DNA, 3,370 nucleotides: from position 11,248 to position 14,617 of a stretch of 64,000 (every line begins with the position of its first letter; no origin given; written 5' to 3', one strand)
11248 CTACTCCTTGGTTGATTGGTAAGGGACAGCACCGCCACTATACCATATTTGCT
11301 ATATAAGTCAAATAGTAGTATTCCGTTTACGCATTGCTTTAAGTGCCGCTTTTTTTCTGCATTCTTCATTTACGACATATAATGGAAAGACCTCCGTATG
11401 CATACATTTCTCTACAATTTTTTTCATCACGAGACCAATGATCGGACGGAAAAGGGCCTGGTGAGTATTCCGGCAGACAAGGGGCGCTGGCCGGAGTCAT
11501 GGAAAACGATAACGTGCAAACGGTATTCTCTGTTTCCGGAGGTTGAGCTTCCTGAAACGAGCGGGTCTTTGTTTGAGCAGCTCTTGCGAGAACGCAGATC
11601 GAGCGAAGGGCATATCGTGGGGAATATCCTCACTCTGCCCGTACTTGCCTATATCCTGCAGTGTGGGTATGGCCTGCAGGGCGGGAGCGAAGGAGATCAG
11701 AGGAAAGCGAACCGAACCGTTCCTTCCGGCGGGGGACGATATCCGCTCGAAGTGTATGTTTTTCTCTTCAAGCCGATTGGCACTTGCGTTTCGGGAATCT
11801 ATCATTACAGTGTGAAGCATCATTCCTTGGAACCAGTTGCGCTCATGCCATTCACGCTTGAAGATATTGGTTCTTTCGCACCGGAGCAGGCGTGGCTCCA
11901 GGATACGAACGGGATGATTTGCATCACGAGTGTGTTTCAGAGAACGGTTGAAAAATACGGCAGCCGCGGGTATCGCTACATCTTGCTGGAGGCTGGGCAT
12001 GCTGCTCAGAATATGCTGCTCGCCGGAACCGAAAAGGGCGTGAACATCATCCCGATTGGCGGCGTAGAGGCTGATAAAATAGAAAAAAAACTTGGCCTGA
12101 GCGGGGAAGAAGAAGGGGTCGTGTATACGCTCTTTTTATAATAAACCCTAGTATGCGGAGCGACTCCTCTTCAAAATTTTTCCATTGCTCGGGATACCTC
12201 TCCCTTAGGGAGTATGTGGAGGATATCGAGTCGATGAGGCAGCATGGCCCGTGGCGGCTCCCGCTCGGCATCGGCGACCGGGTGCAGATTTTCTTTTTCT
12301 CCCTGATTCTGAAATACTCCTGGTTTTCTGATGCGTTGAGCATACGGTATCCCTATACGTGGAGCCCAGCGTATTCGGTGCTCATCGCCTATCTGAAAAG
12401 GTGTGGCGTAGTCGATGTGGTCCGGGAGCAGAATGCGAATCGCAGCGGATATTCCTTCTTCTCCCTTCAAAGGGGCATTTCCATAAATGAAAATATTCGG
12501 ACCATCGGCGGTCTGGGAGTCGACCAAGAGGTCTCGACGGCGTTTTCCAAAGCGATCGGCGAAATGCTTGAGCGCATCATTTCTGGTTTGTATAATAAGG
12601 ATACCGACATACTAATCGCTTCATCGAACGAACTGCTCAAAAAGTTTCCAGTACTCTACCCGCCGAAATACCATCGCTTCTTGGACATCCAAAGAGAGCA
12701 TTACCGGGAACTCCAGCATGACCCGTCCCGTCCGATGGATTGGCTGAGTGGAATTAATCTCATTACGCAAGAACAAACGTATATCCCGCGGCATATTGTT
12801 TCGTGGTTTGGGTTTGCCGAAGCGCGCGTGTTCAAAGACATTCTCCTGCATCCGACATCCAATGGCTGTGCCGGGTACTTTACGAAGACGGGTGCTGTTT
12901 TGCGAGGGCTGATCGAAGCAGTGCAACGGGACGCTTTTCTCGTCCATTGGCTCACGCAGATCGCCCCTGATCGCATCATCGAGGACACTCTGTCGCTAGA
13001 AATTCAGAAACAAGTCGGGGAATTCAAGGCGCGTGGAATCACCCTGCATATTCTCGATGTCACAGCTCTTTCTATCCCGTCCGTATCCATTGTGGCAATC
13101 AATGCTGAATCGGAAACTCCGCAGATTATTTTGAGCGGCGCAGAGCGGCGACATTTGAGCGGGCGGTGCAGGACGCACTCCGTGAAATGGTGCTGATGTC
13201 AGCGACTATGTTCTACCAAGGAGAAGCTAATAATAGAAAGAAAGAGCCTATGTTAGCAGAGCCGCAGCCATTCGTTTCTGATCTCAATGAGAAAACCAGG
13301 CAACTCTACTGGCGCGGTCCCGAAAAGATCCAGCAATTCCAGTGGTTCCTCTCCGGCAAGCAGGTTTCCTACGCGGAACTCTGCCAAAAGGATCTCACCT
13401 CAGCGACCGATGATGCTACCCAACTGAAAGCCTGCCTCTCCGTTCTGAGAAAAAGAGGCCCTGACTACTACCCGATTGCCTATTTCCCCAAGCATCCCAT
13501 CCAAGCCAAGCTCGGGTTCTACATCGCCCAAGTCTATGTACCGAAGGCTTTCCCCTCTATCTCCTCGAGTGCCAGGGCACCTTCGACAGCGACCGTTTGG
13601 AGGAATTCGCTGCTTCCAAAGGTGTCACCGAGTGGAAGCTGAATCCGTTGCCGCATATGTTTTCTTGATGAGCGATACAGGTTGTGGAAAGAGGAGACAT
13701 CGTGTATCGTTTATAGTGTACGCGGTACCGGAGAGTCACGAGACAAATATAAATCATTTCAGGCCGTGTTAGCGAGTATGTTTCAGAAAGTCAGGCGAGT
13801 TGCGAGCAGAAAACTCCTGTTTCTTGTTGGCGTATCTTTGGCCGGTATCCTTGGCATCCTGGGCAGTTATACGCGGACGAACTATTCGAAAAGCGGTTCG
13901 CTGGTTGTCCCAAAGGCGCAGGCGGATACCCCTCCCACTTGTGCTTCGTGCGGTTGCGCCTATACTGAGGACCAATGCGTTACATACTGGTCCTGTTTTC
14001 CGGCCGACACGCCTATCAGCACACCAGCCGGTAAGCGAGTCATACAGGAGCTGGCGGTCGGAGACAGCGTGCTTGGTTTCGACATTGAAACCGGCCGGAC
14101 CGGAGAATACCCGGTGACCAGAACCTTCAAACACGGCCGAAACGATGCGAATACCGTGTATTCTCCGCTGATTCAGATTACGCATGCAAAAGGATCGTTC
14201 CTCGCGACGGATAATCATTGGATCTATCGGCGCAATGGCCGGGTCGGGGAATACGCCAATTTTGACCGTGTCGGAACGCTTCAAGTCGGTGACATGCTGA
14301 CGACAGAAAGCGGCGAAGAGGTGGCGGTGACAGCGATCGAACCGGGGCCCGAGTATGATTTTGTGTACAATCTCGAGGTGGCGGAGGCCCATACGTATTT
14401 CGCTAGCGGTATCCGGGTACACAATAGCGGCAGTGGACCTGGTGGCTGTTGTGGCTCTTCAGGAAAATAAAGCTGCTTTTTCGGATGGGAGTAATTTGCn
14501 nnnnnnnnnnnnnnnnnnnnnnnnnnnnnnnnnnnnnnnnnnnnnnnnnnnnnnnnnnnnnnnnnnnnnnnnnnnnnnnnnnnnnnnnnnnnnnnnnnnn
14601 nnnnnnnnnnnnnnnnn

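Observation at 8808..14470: TOMM-like (azoline/azole RiPP) locus with two YcaO cyclodehydratases, a SagB-type dehydrogenase and no obvious E1-like/Ocin-ThiF partner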

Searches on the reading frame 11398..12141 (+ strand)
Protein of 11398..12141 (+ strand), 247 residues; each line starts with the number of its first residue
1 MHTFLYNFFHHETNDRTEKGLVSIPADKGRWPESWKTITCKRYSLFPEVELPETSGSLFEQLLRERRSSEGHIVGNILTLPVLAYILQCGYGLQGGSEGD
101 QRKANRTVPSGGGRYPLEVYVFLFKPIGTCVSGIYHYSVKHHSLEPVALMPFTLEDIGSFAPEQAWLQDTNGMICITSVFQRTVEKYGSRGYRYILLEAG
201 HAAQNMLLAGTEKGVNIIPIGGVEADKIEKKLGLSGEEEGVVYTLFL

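Call 3: search_protein_families(library=pfam, proteins=[window:11398-12141:+], max_evalue=0.01)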
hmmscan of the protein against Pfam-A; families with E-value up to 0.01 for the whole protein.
window:11398-12141:+ (247 aa): 1 family
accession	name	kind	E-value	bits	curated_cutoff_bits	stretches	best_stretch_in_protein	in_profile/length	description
PF00881.29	Nitroreductase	-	6.1e-15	56.2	23.5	1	75-244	12-162/167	Nitroreductase family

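Call 4: search_protein_families(library=ncbifam, proteins=[window:11398-12141:+], max_evalue=0.01)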
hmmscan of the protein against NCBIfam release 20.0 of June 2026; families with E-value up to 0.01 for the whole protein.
window:11398-12141:+ (247 aa): 2 families
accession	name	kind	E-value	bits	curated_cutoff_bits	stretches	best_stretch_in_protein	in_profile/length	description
TIGR03605.1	antibiot_sagB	domain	3.3e-31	108.1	78.4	1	81-245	3-169/173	SagB family peptide dehydrogenase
TIGR04511.1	SagB_rel_DH_2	exception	1.1e-27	97.1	240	1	47-242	162-361/380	putative peptide maturation dehydrogenase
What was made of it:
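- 11398..12141 (+): SagB-type FMN dehydrogenase (247 aa) with a conserved Lys-Tyr pair. TIGR03605 108.1 bits against a 78.4 cut-off (call 4).
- Checked: ORF 11398-12141(+) matches PF00881 and TIGR03605 'SagB family peptide dehydrogenase' (108.1 bits, cut-off 78.4; call 4).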

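Call 51: search_solved_structures(query=window:11398-12141:+, max_evalue=1, show_alignments=3)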
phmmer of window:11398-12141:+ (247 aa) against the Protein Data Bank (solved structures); distinct sequences matched with E-value up to 1: 9.
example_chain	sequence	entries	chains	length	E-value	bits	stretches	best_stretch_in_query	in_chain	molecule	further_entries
3eo7_A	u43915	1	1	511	8.2e-22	81.2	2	104-243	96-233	Putative Nitroreductase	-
5lq4_A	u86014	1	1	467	7.4e-09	38.8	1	102-242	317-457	CyaGox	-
8pz5_A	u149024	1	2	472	7.5e-09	38.8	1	102-242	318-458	SagB-type dehydrogenase domain protein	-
5lq4_B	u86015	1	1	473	7.6e-09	38.8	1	102-242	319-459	CyaGox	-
6gos_C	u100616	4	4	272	2.4e-08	37.1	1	98-216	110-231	Microcin B17-processing protein McbC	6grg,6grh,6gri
7ly5_B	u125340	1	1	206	7.1e-08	35.6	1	105-235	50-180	BmdC, oxidase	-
7ly7_B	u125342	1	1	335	1.9e-07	34.2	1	104-235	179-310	BmdC, Oxidase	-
7ly4_A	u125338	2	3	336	1.9e-07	34.2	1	104-235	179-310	BmdC, Oxidase | BmdC, NRPS oxidase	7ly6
4dn2_A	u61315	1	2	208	0.037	16.9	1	189-237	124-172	Nitroreductase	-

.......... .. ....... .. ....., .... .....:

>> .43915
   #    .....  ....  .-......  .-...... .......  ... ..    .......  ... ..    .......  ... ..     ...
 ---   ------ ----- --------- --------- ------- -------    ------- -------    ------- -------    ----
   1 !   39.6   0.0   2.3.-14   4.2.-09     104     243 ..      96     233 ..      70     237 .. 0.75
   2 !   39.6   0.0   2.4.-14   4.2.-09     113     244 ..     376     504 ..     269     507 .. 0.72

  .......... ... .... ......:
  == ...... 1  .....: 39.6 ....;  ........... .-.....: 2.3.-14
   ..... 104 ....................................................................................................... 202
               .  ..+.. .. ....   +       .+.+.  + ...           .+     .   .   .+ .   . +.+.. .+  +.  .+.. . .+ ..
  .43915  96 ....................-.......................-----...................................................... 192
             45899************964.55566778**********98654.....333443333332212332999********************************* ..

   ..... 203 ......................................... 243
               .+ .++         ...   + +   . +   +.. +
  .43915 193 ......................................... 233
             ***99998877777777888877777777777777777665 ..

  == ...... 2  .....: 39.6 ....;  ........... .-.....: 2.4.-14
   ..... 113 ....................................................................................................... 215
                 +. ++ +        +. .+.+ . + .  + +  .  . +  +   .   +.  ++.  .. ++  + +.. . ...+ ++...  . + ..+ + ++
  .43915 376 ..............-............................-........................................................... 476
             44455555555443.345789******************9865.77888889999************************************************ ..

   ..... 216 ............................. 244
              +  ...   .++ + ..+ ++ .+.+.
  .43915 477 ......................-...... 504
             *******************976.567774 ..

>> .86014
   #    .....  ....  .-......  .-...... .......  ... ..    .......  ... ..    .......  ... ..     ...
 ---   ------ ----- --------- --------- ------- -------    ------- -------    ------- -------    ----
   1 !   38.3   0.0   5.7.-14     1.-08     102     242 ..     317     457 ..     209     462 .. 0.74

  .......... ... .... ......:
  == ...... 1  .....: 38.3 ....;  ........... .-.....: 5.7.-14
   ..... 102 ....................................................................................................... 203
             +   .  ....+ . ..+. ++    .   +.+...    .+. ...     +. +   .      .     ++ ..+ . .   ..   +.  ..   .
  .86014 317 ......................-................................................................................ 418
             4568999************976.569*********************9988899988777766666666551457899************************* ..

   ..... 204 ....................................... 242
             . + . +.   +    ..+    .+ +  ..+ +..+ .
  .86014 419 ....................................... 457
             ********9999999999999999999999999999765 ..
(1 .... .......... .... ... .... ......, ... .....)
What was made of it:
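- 11398..12141 (+): PDB sequence hits: 3eo7, CyaGox, McbC, BmdC (call 51).
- On TOMM/LAP system: The Lys-Tyr pair aligns with CyaGox (call 51).
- Checked: The Lys-Tyr pair aligns with that of CyaGox (call 51).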

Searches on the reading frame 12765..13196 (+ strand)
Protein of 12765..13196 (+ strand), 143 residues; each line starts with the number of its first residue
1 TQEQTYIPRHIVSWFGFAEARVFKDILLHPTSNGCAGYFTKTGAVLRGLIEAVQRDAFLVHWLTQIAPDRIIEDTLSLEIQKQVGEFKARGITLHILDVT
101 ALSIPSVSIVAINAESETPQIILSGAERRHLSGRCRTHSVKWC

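Call 88: find_encoding_contigs(protein=window:12765-13196:+, flank=3000, max_places=4)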
Protein window:12765-13196:+ (143 aa): no gene with exactly this product is on record in the collection.
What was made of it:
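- Tried and rejected: I guessed the partial gene product on a Logan contig; it was not on record, which is uninformative (call 88).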

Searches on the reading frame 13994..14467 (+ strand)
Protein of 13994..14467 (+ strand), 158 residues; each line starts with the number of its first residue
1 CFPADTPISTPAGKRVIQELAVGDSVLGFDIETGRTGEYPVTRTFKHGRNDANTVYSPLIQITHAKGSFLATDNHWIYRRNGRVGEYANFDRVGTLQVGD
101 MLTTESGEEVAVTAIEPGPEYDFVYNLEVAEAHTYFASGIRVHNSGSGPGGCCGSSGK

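Call 67: search_solved_structures(query=window:13994-14467:+, max_evalue=1, show_alignments=3)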
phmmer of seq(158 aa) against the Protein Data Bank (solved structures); distinct sequences matched with E-value up to 1: 17.
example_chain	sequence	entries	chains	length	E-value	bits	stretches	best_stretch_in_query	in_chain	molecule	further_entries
8w20_A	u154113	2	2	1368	2.4e-07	34.2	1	2-145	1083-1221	Intein C-terminal splicing domain-containing protein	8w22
6y75_A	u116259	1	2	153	1.1e-05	28.8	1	5-143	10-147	NAD(P)(+)--arginine ADP-ribosyltransferase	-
6y75_B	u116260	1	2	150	1.1e-05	28.7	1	5-143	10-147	NAD(P)(+)--arginine ADP-ribosyltransferase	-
6tmm_BBB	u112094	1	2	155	1.2e-05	28.7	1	5-143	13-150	NAD(P)(+)--arginine ADP-ribosyltransferase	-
6tmm_AAA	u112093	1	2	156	1.2e-05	28.7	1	5-143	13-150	NAD(P)(+)--arginine ADP-ribosyltransferase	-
2lwy_A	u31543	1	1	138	0.00046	23.5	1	2-139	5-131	BACTERIAL INTEIN-LIKE DOMAIN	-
3ifj_A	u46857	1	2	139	0.03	17.6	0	124-144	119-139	Endonuclease PI-MtuI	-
2in0_A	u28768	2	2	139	0.09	16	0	124-144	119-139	Endonuclease PI-MtuI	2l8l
3igd_A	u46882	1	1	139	0.091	16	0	124-144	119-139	Endonuclease PI-MtuI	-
2in9_A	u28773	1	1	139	0.092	16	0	124-144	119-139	Endonuclease PI-MtuI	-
2in8_A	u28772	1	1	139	0.12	15.6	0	124-144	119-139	Endonuclease PI-MtuI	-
6bs8_A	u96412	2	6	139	0.13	15.5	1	4-35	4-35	Replicative DNA helicase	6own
5i0a_A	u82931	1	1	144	0.22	14.8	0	5-43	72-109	Intein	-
5k08_A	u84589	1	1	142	0.25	14.6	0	5-43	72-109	RecA mini intein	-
6rpq_A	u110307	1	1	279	0.29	14.4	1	113-144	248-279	Ubiquitin-like protein SMT3,1108aa long hypothetical cell division control protein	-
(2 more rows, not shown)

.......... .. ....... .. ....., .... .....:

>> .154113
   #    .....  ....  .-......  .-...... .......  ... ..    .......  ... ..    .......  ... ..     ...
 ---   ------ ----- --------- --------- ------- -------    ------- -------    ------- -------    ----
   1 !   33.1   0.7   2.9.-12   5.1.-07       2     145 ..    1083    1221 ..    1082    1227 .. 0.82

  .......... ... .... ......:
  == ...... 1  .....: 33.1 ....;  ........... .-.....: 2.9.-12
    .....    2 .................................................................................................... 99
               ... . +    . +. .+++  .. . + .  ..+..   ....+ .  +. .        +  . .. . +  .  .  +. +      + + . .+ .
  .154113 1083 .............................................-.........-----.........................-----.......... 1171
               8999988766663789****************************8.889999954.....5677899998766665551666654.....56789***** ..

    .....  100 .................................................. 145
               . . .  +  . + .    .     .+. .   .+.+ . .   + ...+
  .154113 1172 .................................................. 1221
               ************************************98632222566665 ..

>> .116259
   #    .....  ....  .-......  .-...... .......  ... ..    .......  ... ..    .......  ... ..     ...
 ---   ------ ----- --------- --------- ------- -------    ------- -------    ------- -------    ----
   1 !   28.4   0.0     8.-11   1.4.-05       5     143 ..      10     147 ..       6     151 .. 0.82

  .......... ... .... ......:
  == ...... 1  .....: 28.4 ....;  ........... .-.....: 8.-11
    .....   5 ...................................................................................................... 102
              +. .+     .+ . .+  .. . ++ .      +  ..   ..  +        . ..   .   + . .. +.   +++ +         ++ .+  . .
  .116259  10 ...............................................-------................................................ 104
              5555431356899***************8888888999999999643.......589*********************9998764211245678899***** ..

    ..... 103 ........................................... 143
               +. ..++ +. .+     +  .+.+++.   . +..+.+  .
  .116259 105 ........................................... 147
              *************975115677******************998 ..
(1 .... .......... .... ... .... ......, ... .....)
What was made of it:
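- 13994..14425 (+): Hint / bacterial intein-like domain (144 aa, Cys73 to Asn216) with Cys1, T-x-x-H and terminal His-Asn. Nearest solved sequences: 8w20, 6y75, BIL 2lwy (call 67).
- On Hint superfamily: PT-HINT / bacterial intein-like: PDB sequence hits include BIL 2lwy (call 67).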
